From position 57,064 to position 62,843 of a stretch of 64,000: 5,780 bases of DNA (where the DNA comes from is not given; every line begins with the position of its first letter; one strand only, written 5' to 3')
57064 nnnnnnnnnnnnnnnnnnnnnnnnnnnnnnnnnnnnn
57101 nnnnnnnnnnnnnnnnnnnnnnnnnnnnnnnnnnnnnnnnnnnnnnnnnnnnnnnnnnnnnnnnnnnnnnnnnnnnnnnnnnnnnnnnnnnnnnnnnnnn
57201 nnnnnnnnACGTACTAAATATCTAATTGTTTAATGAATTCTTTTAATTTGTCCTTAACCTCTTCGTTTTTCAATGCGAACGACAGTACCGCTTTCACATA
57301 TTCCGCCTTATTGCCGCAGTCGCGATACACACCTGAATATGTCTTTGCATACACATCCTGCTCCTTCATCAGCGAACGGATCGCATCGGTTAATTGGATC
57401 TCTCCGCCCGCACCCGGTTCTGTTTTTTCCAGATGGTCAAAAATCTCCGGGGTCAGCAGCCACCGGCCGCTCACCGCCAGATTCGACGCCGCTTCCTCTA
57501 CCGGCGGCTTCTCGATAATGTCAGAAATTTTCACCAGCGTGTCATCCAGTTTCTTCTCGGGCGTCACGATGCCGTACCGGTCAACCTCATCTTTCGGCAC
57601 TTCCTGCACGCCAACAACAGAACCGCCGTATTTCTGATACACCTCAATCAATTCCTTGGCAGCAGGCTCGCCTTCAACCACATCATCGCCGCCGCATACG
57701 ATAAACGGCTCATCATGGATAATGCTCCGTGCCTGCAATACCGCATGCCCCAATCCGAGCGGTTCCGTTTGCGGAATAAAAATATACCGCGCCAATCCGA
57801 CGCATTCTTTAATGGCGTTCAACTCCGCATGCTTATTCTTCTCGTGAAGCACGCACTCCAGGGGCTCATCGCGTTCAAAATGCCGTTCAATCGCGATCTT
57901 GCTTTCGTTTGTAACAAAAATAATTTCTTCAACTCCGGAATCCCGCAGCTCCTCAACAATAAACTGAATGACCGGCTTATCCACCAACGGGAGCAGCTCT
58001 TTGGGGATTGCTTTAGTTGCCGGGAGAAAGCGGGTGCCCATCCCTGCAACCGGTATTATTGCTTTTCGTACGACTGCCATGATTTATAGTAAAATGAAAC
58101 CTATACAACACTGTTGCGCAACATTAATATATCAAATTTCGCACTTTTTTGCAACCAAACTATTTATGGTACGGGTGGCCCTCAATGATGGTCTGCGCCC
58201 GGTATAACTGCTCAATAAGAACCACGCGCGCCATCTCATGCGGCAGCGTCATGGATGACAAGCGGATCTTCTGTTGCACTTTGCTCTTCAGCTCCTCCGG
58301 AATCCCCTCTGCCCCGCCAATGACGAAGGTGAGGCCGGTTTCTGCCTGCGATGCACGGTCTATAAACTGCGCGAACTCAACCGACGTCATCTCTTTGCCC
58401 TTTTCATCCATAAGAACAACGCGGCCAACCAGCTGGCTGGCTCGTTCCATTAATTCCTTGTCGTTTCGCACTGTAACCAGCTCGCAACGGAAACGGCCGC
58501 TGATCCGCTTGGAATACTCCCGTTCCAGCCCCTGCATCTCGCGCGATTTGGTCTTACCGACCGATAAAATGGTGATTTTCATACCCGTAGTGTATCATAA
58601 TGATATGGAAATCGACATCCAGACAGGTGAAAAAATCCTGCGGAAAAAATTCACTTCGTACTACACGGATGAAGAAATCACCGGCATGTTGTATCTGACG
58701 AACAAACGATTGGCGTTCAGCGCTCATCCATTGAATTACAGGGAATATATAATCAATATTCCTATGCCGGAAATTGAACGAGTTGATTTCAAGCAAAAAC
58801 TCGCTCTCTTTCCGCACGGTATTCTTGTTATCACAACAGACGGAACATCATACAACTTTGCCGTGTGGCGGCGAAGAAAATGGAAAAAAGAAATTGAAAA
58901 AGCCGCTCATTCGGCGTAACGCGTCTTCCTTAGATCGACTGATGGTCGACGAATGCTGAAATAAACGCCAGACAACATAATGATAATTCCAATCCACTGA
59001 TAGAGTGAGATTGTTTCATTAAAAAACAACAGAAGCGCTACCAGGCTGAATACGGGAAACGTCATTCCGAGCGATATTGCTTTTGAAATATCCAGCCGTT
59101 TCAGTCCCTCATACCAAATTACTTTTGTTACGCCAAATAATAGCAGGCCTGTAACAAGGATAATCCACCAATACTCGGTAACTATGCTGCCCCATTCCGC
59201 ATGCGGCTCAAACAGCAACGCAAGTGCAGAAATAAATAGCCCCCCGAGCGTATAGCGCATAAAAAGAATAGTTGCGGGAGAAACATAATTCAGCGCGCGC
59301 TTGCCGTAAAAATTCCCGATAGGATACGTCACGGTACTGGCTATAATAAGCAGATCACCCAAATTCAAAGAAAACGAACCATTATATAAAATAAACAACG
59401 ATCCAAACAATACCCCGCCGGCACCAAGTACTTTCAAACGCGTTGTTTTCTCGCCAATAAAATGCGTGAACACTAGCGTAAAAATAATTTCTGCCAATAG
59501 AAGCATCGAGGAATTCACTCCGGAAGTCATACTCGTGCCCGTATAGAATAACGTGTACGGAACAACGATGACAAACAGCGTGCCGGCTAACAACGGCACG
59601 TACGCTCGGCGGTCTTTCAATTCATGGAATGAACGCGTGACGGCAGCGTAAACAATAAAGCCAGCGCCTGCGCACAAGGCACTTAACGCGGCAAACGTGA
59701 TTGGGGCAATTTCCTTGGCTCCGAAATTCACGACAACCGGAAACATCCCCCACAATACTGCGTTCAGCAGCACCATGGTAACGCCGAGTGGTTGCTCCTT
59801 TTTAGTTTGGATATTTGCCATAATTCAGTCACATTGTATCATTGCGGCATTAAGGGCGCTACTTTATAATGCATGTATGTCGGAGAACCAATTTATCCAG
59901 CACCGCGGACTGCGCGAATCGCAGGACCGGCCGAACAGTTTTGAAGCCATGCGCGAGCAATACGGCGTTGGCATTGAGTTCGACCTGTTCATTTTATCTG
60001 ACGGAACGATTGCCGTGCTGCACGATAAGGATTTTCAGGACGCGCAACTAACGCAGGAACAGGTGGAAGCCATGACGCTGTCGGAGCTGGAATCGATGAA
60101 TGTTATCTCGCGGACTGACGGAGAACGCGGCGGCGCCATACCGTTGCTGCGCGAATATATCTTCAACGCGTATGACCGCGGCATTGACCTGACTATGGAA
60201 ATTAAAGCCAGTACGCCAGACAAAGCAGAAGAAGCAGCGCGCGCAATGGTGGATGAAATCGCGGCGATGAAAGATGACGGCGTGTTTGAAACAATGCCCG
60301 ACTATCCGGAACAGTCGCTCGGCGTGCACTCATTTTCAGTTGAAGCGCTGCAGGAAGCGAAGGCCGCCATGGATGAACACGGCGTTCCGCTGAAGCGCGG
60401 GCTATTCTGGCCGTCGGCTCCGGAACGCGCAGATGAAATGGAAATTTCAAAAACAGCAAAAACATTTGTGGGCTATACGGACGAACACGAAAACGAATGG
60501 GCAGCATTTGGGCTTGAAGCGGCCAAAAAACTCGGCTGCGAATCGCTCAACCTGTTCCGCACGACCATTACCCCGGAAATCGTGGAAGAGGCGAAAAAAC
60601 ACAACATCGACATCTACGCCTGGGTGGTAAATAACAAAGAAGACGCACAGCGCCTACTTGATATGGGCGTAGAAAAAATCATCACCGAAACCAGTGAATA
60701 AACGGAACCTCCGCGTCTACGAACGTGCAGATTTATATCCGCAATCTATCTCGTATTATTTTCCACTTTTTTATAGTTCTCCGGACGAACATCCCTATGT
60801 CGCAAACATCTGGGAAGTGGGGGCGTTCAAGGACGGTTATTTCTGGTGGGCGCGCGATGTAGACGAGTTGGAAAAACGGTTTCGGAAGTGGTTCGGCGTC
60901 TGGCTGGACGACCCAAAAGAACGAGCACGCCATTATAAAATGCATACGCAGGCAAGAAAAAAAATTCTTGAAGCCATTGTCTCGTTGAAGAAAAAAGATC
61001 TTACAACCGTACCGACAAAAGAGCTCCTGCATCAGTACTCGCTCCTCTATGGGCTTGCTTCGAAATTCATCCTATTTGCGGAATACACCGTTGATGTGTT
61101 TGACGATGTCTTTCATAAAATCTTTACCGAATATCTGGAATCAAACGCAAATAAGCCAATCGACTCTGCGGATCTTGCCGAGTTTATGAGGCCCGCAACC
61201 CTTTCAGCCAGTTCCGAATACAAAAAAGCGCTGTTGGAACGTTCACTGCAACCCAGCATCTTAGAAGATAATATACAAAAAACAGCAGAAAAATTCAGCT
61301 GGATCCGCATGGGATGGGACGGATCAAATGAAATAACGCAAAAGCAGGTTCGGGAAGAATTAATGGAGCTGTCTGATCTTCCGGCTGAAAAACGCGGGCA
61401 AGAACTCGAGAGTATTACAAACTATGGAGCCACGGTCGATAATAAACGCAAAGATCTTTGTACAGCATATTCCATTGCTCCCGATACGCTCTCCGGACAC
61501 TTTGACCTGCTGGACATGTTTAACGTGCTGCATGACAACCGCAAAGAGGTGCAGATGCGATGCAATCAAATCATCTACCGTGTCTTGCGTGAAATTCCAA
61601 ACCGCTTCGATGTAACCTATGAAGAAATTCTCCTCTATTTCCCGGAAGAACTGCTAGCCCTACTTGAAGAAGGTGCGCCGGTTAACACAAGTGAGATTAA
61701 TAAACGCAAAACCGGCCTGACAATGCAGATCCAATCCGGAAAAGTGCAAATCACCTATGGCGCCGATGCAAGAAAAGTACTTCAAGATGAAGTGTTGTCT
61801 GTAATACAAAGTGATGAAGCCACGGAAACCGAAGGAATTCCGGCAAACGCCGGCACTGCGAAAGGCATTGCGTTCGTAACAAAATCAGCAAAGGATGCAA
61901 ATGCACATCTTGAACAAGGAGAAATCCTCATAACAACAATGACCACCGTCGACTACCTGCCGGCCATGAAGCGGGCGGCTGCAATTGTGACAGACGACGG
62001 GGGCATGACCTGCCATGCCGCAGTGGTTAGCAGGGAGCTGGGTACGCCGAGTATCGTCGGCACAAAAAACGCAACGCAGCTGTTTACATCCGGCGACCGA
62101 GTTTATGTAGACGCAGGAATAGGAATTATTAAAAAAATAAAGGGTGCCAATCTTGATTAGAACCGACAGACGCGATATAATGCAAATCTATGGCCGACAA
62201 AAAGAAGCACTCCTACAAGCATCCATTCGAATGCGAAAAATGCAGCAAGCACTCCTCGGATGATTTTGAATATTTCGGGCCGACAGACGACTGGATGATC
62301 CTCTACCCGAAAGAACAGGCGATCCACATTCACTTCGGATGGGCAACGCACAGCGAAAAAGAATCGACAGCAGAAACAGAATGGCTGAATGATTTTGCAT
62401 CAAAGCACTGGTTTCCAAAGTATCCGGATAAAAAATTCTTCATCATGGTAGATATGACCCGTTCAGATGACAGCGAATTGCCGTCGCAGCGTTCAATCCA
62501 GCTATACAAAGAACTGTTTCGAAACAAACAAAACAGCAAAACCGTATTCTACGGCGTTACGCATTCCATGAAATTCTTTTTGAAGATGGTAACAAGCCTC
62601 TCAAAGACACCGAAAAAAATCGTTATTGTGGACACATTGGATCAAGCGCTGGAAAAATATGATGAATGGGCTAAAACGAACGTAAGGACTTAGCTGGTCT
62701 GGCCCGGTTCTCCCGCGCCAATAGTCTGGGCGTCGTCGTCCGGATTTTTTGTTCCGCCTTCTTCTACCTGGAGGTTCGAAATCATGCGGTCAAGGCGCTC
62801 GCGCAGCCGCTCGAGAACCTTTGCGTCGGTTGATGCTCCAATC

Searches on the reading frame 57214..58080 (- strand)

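Call 50: search_protein_families(library=pfam, proteins=[window:57214-58080:-], max_evalue=0.001)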
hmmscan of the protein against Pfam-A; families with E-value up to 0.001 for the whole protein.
window:57214-58080:- (288 aa): 2 families
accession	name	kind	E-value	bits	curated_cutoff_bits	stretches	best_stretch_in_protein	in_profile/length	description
PF00483.29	NTP_transferase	-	1.6e-31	110.2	21.2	1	6-265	1-239/245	Nucleotidyl transferase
PF12804.13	NTP_transf_3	-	1.8e-07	31.9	27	1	7-156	1-119/160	MobA-like NTP transferase domain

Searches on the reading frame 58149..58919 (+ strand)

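Call 50: search_protein_families(library=pfam, proteins=[window:58149-58919:+], max_evalue=0.001)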
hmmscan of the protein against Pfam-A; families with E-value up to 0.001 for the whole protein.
window:58149-58919:+ (256 aa): 1 family
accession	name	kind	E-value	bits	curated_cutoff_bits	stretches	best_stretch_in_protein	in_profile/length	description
PF02893.26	GRAM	-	9.6e-09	35.5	23.6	1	156-239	8-92/112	GRAM domain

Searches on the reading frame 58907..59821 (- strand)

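Call 50: search_protein_families(library=pfam, proteins=[window:58907-59821:-], max_evalue=0.001)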
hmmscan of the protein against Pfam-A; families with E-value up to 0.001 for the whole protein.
window:58907-59821:- (304 aa): 1 family
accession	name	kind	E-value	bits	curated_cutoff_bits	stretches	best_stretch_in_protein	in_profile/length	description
PF00892.27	EamA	-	3.7e-38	131.3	28.2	2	154-290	2-134/135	EamA-like transporter family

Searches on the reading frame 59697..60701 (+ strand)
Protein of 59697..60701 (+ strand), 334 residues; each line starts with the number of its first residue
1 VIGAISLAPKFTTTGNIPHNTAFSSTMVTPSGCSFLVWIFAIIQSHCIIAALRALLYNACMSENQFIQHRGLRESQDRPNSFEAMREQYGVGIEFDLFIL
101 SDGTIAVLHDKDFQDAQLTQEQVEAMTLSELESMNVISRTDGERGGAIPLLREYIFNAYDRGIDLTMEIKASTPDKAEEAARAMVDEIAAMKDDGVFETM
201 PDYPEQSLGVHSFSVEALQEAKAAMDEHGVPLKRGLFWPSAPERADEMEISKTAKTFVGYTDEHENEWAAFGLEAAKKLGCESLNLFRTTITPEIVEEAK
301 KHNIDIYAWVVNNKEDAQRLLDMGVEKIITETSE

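Call 50: search_protein_families(library=pfam, proteins=[window:59697-60701:+], max_evalue=0.001)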
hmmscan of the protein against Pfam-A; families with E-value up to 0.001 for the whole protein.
window:59697-60701:+ (334 aa): 1 family
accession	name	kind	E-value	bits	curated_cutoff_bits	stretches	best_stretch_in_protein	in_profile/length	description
PF03009.23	GDPD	-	9.8e-20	72.1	23.6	1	69-331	1-240/244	Glycerophosphoryl diester phosphodiesterase family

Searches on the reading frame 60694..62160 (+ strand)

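Call 50: search_protein_families(library=pfam, proteins=[window:60694-62160:+], max_evalue=0.001)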
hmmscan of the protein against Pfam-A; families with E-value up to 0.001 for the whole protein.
window:60694-62160:+ (488 aa): 1 family
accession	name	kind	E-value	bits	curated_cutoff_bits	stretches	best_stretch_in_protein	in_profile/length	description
PF00391.29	PEP-utilizers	-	1.2e-23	82.9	23.1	1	407-475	2-70/72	PEP-utilising enzyme, mobile domain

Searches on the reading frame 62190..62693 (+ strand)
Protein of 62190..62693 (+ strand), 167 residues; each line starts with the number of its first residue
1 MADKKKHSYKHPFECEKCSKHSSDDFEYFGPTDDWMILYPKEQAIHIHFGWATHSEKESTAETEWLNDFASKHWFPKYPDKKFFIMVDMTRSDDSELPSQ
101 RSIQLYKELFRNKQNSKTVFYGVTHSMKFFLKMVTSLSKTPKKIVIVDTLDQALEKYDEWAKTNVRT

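Call 50: search_protein_families(library=pfam, proteins=[window:62190-62693:+], max_evalue=0.001)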
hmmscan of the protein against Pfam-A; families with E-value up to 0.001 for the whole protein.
window:62190-62693:+ (167 aa): 1 family
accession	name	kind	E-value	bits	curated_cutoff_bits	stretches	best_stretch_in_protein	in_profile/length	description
PF13716.11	CRAL_TRIO_2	-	0.00068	20.4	23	1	57-157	13-119/137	Divergent CRAL/TRIO domain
